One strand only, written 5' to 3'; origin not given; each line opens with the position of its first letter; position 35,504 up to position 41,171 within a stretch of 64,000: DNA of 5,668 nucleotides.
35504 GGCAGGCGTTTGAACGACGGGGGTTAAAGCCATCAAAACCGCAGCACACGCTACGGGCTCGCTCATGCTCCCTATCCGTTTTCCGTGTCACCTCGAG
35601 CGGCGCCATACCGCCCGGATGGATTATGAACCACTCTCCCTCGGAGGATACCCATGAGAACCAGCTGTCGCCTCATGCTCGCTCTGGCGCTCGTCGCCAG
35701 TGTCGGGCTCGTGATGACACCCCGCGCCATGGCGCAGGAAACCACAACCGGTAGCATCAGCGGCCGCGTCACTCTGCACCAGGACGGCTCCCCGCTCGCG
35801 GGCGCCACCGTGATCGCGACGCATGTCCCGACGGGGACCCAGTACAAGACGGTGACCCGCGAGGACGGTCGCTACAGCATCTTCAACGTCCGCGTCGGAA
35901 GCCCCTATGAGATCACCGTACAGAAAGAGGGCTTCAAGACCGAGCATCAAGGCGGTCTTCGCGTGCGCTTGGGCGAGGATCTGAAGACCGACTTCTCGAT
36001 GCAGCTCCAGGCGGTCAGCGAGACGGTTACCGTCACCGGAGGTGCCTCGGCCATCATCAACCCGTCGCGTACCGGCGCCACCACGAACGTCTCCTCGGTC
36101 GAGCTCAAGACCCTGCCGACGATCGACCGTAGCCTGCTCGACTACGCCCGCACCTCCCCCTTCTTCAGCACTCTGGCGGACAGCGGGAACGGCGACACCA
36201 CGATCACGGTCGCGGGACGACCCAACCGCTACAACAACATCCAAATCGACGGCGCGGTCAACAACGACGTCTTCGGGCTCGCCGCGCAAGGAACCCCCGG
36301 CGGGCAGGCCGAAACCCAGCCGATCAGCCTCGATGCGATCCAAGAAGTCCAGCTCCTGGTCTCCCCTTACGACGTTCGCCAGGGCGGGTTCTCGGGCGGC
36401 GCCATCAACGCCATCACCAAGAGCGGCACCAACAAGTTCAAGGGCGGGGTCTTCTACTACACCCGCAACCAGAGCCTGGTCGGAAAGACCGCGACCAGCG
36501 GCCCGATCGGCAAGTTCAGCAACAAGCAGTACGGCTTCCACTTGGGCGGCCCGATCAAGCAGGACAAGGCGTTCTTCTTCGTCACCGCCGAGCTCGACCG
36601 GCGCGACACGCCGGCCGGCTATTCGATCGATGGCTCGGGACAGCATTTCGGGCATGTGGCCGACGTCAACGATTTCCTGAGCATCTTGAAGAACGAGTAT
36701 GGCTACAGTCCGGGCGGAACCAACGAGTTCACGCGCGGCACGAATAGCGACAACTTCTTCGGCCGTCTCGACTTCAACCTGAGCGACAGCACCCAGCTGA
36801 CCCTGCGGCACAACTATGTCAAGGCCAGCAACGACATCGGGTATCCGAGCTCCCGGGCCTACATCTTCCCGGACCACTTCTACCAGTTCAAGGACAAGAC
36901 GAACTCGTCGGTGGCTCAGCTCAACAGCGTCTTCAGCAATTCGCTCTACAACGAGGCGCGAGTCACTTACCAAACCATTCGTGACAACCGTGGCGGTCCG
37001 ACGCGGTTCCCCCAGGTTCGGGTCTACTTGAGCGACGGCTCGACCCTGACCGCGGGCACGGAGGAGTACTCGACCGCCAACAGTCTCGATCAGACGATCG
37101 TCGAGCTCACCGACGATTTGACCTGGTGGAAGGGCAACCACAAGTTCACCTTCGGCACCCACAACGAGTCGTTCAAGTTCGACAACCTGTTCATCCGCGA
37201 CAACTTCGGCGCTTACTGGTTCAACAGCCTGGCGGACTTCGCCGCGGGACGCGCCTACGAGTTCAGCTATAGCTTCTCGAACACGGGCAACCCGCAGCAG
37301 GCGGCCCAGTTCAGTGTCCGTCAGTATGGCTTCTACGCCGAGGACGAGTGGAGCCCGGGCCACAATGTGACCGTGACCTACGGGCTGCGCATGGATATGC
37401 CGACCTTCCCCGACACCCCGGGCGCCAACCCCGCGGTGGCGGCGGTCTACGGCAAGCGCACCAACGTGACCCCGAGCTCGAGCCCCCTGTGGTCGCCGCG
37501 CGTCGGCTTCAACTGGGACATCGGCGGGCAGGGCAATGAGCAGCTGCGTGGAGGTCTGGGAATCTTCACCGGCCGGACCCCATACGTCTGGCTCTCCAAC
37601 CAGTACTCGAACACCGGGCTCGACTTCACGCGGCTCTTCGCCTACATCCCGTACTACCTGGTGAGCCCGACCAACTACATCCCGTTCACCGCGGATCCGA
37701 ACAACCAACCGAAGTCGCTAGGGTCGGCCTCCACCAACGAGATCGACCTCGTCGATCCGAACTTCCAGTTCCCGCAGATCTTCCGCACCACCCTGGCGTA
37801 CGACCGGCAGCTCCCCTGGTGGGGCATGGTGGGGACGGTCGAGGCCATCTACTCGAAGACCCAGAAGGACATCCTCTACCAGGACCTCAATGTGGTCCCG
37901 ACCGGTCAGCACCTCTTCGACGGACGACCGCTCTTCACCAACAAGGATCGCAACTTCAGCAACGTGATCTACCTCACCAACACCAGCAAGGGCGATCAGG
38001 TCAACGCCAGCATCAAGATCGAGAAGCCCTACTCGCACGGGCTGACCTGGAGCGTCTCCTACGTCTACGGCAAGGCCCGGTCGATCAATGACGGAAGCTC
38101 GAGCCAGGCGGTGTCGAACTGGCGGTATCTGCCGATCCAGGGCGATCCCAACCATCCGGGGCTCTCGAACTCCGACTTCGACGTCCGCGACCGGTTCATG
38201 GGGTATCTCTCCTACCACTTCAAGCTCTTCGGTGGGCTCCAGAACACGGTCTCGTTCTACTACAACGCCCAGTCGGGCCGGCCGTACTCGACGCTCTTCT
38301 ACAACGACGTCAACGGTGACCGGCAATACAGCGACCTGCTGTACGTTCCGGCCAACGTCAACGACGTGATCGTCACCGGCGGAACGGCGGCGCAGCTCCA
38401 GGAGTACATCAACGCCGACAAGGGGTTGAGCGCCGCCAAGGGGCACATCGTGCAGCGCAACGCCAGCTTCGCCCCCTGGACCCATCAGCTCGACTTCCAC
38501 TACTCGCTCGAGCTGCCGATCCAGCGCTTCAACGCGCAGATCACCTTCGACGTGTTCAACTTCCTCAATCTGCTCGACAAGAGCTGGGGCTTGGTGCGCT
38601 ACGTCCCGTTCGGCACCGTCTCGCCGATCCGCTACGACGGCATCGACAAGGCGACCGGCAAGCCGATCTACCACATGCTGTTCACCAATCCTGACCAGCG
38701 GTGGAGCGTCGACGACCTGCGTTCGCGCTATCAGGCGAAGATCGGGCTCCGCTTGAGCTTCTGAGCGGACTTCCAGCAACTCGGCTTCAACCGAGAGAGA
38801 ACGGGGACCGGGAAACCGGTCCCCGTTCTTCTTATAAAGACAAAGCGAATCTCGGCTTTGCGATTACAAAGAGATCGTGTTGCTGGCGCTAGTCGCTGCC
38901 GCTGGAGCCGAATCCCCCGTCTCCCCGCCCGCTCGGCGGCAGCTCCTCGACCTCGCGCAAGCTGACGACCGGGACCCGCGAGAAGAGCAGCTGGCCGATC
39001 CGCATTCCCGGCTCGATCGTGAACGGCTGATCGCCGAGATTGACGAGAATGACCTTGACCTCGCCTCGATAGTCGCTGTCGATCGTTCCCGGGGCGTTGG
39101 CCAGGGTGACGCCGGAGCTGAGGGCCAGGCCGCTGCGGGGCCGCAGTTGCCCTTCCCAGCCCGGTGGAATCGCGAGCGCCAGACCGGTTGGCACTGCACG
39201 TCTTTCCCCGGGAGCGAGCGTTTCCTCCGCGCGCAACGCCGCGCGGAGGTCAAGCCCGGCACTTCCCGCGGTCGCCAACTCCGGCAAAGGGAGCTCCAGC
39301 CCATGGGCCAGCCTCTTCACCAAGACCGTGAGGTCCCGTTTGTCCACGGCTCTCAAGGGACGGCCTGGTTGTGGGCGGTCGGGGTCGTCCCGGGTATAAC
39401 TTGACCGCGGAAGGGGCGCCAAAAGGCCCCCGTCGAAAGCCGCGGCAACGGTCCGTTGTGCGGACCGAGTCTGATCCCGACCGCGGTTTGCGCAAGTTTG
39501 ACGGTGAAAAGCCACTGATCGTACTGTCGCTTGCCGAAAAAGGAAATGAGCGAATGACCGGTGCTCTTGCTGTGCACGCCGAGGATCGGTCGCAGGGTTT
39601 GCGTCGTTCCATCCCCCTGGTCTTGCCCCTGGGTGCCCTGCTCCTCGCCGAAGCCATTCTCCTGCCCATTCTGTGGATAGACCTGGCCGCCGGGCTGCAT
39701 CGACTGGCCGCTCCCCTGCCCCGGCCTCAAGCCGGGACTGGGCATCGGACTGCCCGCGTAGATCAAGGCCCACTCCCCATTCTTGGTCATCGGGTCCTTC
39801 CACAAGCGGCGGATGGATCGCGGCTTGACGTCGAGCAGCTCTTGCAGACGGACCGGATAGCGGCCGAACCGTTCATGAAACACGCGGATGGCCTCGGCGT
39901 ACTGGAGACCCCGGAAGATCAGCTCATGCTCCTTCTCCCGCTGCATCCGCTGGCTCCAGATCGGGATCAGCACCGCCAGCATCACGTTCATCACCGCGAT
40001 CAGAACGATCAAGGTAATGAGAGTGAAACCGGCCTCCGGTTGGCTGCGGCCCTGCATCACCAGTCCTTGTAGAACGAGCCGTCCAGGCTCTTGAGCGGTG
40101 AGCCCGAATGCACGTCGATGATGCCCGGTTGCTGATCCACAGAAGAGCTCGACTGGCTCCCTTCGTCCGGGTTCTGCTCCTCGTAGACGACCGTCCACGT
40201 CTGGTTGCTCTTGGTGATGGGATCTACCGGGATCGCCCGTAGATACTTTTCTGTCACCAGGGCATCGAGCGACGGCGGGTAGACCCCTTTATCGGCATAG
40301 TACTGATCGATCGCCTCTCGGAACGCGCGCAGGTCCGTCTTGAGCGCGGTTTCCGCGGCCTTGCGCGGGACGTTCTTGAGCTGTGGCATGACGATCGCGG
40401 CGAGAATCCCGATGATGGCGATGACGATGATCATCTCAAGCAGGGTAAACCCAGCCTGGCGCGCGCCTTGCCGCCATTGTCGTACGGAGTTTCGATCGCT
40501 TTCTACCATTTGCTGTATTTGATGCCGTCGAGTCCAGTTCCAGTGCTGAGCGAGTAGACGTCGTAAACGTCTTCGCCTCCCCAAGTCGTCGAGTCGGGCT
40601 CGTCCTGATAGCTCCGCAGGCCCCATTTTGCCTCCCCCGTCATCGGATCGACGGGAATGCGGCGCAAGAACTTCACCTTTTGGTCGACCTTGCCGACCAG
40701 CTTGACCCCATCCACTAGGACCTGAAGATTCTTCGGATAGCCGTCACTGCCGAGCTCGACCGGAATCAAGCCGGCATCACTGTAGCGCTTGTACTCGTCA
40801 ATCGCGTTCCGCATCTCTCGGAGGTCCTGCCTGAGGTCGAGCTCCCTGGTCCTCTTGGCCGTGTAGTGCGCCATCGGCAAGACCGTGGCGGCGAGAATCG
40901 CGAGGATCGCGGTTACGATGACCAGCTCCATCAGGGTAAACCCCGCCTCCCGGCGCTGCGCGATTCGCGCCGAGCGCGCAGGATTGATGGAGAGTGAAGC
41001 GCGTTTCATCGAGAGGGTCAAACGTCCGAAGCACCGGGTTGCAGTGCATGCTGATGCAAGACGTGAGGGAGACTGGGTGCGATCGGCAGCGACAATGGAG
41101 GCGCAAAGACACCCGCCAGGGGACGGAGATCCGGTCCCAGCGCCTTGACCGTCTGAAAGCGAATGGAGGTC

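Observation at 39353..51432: ECF-sigma-headed 12-kb operon encoding a hybrid T2SS / type IV filament machine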

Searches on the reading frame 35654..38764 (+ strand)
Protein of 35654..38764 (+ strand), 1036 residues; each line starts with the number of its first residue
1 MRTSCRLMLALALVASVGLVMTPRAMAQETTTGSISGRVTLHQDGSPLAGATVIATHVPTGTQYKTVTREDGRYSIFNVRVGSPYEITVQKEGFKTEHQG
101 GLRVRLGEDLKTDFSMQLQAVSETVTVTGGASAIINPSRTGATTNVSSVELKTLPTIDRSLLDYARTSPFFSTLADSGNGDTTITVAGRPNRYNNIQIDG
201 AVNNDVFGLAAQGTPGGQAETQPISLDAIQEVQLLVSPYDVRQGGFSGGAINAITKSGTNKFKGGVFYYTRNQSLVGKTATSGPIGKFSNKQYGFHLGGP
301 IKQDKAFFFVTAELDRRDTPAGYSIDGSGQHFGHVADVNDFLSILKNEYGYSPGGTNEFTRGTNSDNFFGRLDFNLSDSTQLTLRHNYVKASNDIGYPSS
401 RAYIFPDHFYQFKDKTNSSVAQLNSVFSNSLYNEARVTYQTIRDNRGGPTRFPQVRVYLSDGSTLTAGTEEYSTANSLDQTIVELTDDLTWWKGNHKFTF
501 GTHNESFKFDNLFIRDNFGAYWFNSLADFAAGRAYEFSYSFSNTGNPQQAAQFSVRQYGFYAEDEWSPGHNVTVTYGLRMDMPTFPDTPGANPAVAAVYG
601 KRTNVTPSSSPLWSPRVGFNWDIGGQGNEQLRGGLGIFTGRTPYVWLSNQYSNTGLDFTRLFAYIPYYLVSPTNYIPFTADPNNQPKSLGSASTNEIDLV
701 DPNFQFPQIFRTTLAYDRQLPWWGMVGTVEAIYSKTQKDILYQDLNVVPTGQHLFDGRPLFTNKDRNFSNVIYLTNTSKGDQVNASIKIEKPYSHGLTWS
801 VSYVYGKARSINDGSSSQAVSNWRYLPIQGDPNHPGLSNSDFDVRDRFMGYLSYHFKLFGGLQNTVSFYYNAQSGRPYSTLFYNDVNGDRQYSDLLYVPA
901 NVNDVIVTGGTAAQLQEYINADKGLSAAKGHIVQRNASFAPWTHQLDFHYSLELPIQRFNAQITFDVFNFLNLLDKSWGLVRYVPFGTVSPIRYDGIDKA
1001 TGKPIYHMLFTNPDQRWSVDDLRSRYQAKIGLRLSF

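Call 5: search_protein_families(library=pfam, max_evalue=0.01, proteins=[window:35654-38764:+])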
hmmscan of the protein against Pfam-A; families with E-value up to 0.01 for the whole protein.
window:35654-38764:+ (1036 aa): 5 families
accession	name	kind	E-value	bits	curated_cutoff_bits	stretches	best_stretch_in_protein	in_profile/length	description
PF25183.1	OMP_b-brl_4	-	8.1e-60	203.6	30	2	362-972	151-807/838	Outer membrane beta barrel domain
PF13620.12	CarboxypepD_reg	-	1.6e-18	67.3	32.3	1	34-117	1-82/82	Carboxypeptidase regulatory-like domain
PF13715.12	CarbopepD_reg_2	-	7e-07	29.6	32.2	1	35-117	1-77/88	CarboxypepD_reg-like domain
PF07715.20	Plug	-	0.00023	22.1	23.9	1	141-249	7-105/107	TonB-dependent Receptor Plug Domain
PF14686.12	fn3_3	-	0.0074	16.5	24.4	0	57-105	21-68/75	Polysaccharide lyase family 4, domain II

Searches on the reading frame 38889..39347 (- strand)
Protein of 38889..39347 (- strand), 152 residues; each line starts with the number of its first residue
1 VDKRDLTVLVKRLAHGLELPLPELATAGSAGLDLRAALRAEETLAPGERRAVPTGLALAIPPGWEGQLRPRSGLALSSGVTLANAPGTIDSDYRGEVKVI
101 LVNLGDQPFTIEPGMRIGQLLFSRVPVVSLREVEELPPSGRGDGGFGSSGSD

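Call 9: search_protein_families(library=ncbifam, max_evalue=0.01, proteins=[window:38889-39347:-])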
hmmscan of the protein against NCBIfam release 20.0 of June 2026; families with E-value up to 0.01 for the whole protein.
window:38889-39347:- (152 aa): 5 families
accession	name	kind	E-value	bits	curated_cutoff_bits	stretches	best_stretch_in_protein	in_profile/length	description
NF001862.0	PRK00601.1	equivalog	9.5e-55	184.4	103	1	5-151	5-149/150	dUTP diphosphatase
TIGR00576.1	dut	superfamily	1.4e-47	161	102.55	1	15-151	7-143/143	dUTP diphosphatase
NF010561.0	PRK13956.1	equivalog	4e-10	39.7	223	1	21-150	18-146/147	dUTP diphosphatase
TIGR02274.1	dCTP_deam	equivalog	7.3e-08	32.3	92.8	1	57-125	87-154/180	dCTP deaminase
NF002598.0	PRK02253.1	equivalog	0.00018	21.1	130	1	58-125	86-150/167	deoxyuridine 5'-triphosphate nucleotidohydrolase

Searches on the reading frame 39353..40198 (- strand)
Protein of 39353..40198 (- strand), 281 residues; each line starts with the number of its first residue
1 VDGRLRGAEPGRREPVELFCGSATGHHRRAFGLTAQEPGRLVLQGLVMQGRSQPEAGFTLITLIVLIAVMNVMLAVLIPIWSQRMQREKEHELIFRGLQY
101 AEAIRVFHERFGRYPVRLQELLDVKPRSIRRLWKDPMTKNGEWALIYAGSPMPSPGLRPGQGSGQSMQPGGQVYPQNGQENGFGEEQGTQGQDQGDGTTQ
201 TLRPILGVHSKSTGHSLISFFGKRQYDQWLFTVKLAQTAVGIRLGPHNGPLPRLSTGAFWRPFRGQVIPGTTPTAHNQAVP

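Call 5: search_protein_families(library=pfam, max_evalue=0.01, proteins=[window:39353-40198:-])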
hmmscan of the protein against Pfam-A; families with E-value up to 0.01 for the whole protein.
window:39353-40198:- (281 aa): 0 families

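Call 9: search_protein_families(library=ncbifam, max_evalue=0.01, proteins=[window:39353-40198:-])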
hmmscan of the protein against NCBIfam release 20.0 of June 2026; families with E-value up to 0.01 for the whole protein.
window:39353-40198:- (281 aa): 2 families
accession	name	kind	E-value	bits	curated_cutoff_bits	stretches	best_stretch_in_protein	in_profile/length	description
TIGR01710.1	typeII_sec_gspG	equivalog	0.00095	19.2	88.85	1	57-134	2-83/134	type II secretion system major pseudopilin GspG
NF007862.0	PRK10574.1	equivalog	0.0053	16.9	138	1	55-101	4-50/145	prepilin peptidase-dependent pilin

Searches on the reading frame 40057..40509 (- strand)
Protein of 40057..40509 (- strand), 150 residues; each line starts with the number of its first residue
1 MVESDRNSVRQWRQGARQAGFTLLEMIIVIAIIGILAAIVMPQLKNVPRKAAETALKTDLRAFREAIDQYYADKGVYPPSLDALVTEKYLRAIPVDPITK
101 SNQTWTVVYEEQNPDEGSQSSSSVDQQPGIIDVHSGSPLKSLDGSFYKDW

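Call 78: search_solved_structures(query=A9, max_evalue=0.01)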
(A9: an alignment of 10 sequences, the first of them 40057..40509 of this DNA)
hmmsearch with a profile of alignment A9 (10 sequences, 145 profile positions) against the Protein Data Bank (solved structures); distinct sequences matched with E-value up to 0.01: 24.
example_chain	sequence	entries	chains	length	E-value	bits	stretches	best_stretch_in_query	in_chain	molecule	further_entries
7tgg_A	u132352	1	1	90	6.5e-15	58.6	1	8-74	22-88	Geopilin domain 1 protein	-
9egp_A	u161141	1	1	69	7.5e-14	55.2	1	10-73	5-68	Geopilin domain 1 protein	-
2m7g_A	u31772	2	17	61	1e-12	51.5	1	16-74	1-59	Geopilin domain 1 protein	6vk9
8tj2_C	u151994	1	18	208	2.5e-11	47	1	16-74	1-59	Type IV major pilin protein PilA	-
5wda_A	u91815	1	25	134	4.6e-11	46.1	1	16-92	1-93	General secretion pathway protein G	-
2hi2_A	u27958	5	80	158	5.9e-10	42.5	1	16-75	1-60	Fimbrial protein | PilA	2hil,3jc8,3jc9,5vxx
1ay2_A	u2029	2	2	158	6.2e-10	42.5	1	16-75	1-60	TYPE 4 PILIN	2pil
9laa_A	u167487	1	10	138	8.9e-10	42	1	5-44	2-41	Type IV pilin protein PilA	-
5kua_A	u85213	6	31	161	2e-09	40.8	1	16-74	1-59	pilin | Neisseria meningitidis PilE variant SB-GATDH | Neisseria meningitidis PilE, SB-DATDH variant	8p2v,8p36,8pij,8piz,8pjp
8p3b_A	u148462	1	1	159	2.6e-09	40.4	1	16-74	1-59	Fimbrial protein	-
6xxd_A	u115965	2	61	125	2.2e-08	37.4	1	16-83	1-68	PilA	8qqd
8tob_GA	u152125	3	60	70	4.6e-08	36.4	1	17-66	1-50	Fimbrial protein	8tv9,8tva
8tum_e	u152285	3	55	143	9e-08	35.5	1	16-56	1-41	Type IV major pilin protein PilA | Pilin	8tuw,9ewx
8pfb_G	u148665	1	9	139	1e-07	35.3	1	16-69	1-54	Type IV pilin PilE1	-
1oqw_A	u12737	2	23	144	1.1e-07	35.1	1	16-55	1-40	Fimbrial protein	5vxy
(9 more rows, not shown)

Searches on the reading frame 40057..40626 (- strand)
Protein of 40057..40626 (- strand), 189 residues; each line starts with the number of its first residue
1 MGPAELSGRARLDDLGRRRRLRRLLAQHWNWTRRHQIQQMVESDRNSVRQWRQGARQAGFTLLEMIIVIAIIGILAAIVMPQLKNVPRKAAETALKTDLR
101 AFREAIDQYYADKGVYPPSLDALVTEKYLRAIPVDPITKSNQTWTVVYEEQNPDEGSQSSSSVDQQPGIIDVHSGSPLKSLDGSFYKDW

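Call 5: search_protein_families(library=pfam, max_evalue=0.01, proteins=[window:40057-40626:-])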
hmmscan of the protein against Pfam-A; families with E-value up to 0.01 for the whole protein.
window:40057-40626:- (189 aa): 2 families
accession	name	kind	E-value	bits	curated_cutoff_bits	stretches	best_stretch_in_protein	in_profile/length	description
PF07963.17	N_methyl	-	1.6e-08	34.2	21.2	1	56-80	3-27/27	Prokaryotic N-terminal methylation motif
PF08334.16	T2SSG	-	0.002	18.6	21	1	87-130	6-52/108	Type II secretion system (T2SS), protein G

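Call 9: search_protein_families(library=ncbifam, max_evalue=0.01, proteins=[window:40057-40626:-])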
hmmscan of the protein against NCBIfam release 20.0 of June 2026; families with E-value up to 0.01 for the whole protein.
window:40057-40626:- (189 aa): 10 families
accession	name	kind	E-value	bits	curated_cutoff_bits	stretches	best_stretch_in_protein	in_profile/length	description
TIGR01710.1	typeII_sec_gspG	equivalog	3.1e-16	59.6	88.85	1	59-154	2-92/134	type II secretion system major pseudopilin GspG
NF041775.1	typeIV_PilA_Myxo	equivalog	7.6e-11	42.4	400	1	52-116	5-69/214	type IV pilin protein PilA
NF007862.0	PRK10574.1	equivalog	3.8e-10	40.1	138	1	56-109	3-56/145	prepilin peptidase-dependent pilin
NF040999.1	pilin_ComGC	equivalog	1e-09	38.4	75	1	58-131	2-74/84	competence type IV pilus major pilin ComGC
TIGR01708.2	typeII_sec_gspH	equivalog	1.7e-08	34.6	80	1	57-109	1-50/169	type II secretion system minor pseudopilin GspH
TIGR02532.1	IV_pilin_GFxxxE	domain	2.5e-08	33.4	16.3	1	57-80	1-24/24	prepilin-type N-terminal cleavage/methylation domain-containing protein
NF041013.1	T4P_ComGE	equivalog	5.6e-06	26.4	49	1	58-97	4-43/83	competence type IV pilus minor pilin ComGE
TIGR02596.1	TIGR02596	subfamily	0.00044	20.4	70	1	60-86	1-27/196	Verru_Chthon cassette protein D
NF040982.1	ComGD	equivalog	0.0029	18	70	1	57-93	1-37/139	competence type IV pilus minor pilin ComGD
NF041002.1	pilin_ComGF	equivalog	0.0067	16.7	80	0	57-90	1-34/139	competence type IV pilus minor pilin ComGF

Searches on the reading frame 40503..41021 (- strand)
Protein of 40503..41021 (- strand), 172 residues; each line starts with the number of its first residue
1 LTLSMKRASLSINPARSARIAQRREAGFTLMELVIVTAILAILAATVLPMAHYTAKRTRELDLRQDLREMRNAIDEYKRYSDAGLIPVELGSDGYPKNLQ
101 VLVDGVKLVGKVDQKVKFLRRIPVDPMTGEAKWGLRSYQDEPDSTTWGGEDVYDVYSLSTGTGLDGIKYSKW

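Call 5: search_protein_families(library=pfam, max_evalue=0.01, proteins=[window:40503-41021:-])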
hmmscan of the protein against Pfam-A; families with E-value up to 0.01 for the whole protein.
window:40503-41021:- (172 aa): 1 family
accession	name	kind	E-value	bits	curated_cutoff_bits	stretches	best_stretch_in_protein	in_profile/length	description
PF07963.17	N_methyl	-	1.9e-07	30.8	21.2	1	23-47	2-26/27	Prokaryotic N-terminal methylation motif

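Call 9: search_protein_families(library=ncbifam, max_evalue=0.01, proteins=[window:40503-41021:-])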
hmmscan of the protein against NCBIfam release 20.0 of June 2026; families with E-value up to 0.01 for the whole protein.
window:40503-41021:- (172 aa): 8 families
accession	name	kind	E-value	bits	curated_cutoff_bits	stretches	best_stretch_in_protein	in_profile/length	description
TIGR01710.1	typeII_sec_gspG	equivalog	1.2e-08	35.1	88.85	1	27-139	2-100/134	type II secretion system major pseudopilin GspG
NF007862.0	PRK10574.1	equivalog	3.3e-06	27.3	138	1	24-98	3-76/145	prepilin peptidase-dependent pilin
NF041013.1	T4P_ComGE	equivalog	1.3e-05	25.2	49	1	27-80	5-59/83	competence type IV pilus minor pilin ComGE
TIGR02532.1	IV_pilin_GFxxxE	domain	2.3e-05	24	16.3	1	26-47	2-23/24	prepilin-type N-terminal cleavage/methylation domain-containing protein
NF041775.1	typeIV_PilA_Myxo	equivalog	3.8e-05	23.8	400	1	23-70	8-55/214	type IV pilin protein PilA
TIGR01708.2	typeII_sec_gspH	equivalog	7.7e-05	22.7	80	1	25-78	1-51/169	type II secretion system minor pseudopilin GspH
NF006453.0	PRK08808.1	equivalog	0.00051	19.1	295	1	22-97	3-78/211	type II secretion system protein J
NF007800.0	PRK10506.1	equivalog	0.0041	17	158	1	22-70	5-50/163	prepilin peptidase-dependent protein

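Call 79: search_solved_structures(query=A10, max_evalue=0.01)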
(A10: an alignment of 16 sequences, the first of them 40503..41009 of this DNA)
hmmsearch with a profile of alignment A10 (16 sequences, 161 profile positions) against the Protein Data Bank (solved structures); distinct sequences matched with E-value up to 0.01: 12.
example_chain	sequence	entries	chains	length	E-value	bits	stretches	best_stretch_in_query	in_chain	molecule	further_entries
7tgg_A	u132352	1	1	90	4.9e-07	32.7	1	6-64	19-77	Geopilin domain 1 protein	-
9egp_A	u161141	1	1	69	1.3e-06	31.3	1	9-66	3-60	Geopilin domain 1 protein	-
8pfb_G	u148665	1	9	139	5.4e-05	26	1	17-70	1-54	Type IV pilin PilE1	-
8tj2_C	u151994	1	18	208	7.4e-05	25.6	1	17-72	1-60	Type IV major pilin protein PilA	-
9laa_A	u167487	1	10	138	0.0001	25.1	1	7-41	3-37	Type IV pilin protein PilA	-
2m7g_A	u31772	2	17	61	0.0002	24.2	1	17-64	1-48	Geopilin domain 1 protein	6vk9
5kua_A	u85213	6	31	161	0.0019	21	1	17-89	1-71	pilin | Neisseria meningitidis PilE variant SB-GATDH | Neisseria meningitidis PilE, SB-DATDH variant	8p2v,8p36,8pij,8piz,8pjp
8p3b_A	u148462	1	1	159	0.0019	21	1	17-84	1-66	Fimbrial protein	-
6xxd_A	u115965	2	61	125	0.002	20.9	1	17-87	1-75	PilA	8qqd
2hi2_A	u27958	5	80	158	0.0038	20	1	17-66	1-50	Fimbrial protein | PilA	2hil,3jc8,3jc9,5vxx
1ay2_A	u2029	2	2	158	0.0038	20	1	17-66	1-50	TYPE 4 PILIN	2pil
8tum_e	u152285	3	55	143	0.0099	18.7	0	17-66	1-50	Type IV major pilin protein PilA | Pilin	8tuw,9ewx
